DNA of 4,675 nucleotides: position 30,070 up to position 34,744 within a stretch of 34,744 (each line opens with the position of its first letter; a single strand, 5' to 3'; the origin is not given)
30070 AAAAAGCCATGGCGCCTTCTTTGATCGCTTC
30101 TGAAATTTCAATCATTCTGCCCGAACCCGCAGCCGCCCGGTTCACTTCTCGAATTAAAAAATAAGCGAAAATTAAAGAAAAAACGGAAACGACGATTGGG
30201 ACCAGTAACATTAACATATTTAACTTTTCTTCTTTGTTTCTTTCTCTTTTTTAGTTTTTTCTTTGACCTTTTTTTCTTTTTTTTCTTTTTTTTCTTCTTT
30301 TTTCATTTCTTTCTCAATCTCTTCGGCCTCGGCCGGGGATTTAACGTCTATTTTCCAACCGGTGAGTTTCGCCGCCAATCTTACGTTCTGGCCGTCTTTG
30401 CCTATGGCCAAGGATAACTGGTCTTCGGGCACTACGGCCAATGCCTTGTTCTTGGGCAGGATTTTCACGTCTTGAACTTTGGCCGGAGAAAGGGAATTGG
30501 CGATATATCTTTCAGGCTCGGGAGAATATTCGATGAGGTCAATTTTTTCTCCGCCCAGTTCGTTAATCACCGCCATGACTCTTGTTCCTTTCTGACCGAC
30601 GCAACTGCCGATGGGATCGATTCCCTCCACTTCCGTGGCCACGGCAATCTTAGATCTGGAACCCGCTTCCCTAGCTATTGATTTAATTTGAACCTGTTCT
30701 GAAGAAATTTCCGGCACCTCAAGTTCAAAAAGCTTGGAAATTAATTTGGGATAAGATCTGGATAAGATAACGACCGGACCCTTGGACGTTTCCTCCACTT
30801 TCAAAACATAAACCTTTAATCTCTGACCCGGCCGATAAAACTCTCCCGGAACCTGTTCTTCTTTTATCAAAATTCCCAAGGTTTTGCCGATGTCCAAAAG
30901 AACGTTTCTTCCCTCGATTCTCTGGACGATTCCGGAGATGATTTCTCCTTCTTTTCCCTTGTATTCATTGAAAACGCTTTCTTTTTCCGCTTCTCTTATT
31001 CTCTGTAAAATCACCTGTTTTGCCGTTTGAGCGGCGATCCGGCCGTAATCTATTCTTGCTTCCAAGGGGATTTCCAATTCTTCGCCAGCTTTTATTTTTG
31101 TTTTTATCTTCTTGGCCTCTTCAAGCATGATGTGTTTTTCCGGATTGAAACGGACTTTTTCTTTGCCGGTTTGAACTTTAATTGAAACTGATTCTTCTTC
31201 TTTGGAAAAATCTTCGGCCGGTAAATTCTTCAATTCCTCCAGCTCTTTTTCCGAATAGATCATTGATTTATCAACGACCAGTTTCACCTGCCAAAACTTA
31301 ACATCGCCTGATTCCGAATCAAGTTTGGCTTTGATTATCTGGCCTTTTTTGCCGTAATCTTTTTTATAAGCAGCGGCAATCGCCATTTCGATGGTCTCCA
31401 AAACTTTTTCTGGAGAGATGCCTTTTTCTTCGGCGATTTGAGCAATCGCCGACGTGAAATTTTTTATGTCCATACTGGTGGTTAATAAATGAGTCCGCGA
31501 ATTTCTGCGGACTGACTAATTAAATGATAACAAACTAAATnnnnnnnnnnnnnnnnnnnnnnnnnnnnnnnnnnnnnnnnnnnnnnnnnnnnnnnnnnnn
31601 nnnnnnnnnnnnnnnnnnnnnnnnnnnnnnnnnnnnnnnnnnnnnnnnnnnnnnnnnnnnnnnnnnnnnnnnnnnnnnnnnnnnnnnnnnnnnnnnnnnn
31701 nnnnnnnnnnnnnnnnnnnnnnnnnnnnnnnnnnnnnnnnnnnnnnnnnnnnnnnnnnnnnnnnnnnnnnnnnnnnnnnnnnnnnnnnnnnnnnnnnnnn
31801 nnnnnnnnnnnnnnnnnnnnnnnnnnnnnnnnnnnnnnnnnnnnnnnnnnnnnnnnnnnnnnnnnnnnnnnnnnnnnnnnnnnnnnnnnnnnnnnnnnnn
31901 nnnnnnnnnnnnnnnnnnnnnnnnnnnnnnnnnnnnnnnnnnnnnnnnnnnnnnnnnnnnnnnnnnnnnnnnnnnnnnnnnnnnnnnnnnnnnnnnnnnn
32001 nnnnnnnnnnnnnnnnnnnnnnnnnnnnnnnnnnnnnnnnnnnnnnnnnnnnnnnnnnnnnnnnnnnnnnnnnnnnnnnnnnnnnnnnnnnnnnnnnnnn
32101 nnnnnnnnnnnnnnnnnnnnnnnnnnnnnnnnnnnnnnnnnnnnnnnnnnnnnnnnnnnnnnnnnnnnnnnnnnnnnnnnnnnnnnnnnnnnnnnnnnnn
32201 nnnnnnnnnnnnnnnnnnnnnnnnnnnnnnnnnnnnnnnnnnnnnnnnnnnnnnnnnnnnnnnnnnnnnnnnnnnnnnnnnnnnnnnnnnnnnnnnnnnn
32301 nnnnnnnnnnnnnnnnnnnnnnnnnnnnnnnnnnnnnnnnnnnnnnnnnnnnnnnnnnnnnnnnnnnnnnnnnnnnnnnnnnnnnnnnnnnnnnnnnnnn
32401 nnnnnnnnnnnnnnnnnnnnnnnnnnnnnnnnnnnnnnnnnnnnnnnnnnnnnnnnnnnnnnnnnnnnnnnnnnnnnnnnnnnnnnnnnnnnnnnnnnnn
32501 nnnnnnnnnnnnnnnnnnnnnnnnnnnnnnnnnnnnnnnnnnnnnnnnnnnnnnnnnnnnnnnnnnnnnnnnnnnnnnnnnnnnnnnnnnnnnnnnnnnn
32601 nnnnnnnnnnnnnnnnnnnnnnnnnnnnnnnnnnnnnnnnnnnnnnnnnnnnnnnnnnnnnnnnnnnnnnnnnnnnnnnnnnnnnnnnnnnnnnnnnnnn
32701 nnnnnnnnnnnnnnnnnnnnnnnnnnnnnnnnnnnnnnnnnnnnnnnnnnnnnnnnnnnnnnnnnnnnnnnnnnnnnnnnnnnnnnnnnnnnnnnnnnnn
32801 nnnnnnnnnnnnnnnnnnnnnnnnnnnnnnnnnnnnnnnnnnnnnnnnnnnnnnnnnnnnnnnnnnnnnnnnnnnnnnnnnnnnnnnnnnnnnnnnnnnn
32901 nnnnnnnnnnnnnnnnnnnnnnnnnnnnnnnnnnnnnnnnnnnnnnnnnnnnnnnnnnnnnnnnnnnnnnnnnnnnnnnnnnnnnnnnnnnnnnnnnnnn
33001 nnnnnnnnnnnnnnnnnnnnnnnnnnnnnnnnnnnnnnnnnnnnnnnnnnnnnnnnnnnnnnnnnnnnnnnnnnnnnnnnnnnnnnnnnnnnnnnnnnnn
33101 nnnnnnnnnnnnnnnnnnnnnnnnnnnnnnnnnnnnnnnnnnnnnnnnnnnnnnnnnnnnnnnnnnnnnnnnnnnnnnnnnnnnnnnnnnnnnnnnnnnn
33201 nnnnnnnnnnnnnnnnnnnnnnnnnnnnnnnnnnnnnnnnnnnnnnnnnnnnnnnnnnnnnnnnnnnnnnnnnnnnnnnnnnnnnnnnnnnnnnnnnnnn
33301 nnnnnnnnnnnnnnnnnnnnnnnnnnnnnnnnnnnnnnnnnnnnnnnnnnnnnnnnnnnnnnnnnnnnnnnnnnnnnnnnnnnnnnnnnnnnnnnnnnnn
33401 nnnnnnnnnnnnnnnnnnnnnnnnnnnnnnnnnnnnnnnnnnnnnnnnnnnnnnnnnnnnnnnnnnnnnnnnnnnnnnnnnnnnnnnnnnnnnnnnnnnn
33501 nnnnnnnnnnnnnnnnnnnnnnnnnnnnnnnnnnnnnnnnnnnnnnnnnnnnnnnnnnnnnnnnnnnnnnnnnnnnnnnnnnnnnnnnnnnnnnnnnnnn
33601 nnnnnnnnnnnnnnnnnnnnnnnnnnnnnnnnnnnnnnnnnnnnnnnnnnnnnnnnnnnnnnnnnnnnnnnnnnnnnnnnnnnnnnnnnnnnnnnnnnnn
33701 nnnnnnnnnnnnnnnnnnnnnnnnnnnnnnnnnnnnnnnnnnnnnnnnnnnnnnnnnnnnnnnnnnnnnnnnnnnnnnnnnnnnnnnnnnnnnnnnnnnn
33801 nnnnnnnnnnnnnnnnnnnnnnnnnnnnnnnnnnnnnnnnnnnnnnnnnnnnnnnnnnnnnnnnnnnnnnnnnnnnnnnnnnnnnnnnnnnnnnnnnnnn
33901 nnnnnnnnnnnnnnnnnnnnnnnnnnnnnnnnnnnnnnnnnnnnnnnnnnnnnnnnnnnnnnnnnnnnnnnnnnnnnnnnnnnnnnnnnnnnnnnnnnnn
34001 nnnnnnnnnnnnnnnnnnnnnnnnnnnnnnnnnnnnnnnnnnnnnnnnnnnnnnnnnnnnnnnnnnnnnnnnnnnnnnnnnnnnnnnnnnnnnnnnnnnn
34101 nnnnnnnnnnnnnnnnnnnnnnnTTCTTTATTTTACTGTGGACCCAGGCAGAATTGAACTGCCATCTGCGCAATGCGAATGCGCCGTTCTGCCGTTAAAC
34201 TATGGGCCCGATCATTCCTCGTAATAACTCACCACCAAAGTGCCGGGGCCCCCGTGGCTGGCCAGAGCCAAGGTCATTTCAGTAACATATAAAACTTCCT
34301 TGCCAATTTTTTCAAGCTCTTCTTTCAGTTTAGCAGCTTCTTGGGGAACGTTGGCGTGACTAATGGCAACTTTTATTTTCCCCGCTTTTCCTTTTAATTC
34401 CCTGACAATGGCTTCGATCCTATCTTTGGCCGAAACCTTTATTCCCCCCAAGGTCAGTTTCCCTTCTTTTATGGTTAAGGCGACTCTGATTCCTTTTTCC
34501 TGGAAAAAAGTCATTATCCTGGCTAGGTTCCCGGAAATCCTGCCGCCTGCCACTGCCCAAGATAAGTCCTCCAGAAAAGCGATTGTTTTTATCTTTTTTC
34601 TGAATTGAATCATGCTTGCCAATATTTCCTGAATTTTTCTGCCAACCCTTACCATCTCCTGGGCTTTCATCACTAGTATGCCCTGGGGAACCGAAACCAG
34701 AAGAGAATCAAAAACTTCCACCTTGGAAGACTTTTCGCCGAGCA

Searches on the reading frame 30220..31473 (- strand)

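Call 7: search_protein_families(library=pfam, proteins=[window:30220-31473:-], max_evalue=0.001)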
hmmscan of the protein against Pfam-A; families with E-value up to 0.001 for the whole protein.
window:30220-31473:- (417 aa): 4 families
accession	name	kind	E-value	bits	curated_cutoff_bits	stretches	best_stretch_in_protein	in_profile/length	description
PF08529.16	NusA_N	-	1.8e-29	102.8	23.8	1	6-165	2-119/119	NusA N-terminal domain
PF13184.12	KH_5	-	3.5e-27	94.8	27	1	270-338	1-69/69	NusA-like KH domain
PF00575.29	S1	-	1.2e-05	26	22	1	174-234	3-70/74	S1 RNA binding domain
PF23095.1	KH_NusA_C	-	2.1e-05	24.9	34.2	1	350-377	7-34/59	Transcription termination/antitermination protein NusA, KH domain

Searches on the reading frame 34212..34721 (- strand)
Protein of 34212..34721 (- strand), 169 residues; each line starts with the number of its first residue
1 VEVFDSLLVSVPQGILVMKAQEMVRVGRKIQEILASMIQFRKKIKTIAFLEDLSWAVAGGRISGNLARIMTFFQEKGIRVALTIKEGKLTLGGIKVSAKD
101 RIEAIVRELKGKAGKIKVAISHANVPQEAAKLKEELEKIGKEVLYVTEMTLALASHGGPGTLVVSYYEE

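Call 13: search_protein_families(library=pfam, proteins=[window:34212-34721:-], max_evalue=0.01)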
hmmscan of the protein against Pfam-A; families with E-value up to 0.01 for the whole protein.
window:34212-34721:- (169 aa): 1 family
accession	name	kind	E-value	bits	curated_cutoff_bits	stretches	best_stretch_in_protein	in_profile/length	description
PF02645.21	DegV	-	1.8e-23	83.7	27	1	2-168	112-279/280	Uncharacterised protein, DegV family COG1307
